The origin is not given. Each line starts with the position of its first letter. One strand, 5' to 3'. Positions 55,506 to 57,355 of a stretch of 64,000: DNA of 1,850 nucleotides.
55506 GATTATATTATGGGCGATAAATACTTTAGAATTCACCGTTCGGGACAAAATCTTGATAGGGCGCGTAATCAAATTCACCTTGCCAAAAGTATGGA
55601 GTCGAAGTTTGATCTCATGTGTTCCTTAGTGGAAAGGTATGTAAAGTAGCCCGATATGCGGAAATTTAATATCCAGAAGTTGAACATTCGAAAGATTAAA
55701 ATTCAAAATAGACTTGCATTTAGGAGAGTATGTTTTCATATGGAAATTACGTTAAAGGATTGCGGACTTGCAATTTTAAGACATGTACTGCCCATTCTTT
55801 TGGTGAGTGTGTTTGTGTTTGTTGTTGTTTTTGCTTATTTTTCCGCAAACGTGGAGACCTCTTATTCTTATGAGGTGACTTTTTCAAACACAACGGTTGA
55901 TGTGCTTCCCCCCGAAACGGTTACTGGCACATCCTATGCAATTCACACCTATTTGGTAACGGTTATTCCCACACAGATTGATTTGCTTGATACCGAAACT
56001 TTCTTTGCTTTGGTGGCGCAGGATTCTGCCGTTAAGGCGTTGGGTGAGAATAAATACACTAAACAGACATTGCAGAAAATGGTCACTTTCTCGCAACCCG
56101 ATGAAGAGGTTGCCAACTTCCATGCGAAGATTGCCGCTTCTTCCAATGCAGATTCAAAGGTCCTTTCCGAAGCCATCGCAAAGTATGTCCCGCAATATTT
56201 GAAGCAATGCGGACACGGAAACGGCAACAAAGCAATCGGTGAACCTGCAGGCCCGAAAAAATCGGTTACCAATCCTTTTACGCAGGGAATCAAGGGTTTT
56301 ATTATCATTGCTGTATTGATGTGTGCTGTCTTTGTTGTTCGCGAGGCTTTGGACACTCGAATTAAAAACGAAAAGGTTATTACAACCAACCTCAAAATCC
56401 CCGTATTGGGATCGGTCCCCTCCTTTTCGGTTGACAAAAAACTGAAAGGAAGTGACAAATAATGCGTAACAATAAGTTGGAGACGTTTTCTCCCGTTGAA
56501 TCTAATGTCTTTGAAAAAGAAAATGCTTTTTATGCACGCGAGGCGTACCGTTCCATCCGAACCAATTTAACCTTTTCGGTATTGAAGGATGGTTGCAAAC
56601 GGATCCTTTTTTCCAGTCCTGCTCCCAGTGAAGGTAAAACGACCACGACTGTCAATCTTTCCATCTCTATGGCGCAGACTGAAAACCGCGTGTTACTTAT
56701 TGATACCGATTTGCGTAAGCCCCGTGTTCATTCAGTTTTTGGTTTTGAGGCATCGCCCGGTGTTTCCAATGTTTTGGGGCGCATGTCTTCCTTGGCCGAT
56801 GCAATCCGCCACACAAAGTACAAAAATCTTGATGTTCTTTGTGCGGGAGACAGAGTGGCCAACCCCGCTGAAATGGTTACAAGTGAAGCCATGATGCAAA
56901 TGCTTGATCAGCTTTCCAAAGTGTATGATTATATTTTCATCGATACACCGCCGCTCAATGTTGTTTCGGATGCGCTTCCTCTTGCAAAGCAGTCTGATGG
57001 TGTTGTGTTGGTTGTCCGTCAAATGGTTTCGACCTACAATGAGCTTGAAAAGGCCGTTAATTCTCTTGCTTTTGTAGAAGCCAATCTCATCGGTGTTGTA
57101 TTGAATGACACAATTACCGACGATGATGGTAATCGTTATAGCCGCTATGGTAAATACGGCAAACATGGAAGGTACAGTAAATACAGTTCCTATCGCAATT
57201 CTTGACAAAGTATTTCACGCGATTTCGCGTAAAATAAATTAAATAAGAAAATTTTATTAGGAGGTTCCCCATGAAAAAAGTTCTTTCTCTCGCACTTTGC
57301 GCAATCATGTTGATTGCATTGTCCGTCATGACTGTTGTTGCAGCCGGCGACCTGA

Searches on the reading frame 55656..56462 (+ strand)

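Call 75: search_protein_families(library=pfam, proteins=[window:55656-56462:+], max_evalue=0.001)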
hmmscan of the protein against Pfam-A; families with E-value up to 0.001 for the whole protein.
window:55656-56462:+ (268 aa): 0 families

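Call 97: search_protein_families(library=ncbifam, proteins=[window:55656-56462:+], max_evalue=0.001)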
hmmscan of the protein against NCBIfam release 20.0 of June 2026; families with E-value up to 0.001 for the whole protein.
window:55656-56462:+ (268 aa): 1 family
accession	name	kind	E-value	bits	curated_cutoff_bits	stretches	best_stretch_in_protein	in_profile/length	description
TIGR01006.1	polys_exp_MPA1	subfamily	5.1e-09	35.9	296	1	131-257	98-224/226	CspC family polysaccharide chain length determinant protein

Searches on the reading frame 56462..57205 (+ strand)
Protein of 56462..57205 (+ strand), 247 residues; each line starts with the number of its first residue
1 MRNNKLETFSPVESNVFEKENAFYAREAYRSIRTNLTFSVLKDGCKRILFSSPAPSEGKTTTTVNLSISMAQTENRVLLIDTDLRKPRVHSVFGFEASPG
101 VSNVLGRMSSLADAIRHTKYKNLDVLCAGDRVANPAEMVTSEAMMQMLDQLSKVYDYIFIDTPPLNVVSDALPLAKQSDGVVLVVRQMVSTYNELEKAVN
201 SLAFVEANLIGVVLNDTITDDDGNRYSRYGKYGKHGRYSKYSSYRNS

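Call 75: search_protein_families(library=pfam, proteins=[window:56462-57205:+], max_evalue=0.001)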
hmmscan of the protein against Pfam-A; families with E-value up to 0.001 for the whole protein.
window:56462-57205:+ (247 aa): 4 families
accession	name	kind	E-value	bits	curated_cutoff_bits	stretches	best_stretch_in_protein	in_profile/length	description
PF13614.12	AAA_31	-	1.3e-16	61.5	27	1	58-191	14-153/177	AAA domain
PF10609.15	ParA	-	4.9e-11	43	27.1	1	58-226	16-186/246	NUBPL iron-transfer P-loop NTPase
PF01656.29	CbiA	-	1.8e-09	38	25.4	1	56-223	9-89/125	CobQ/CobB/MinD/ParA nucleotide binding domain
PF09140.17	MipZ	-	8.6e-05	22.4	20.7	1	56-164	11-109/262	ATPase MipZ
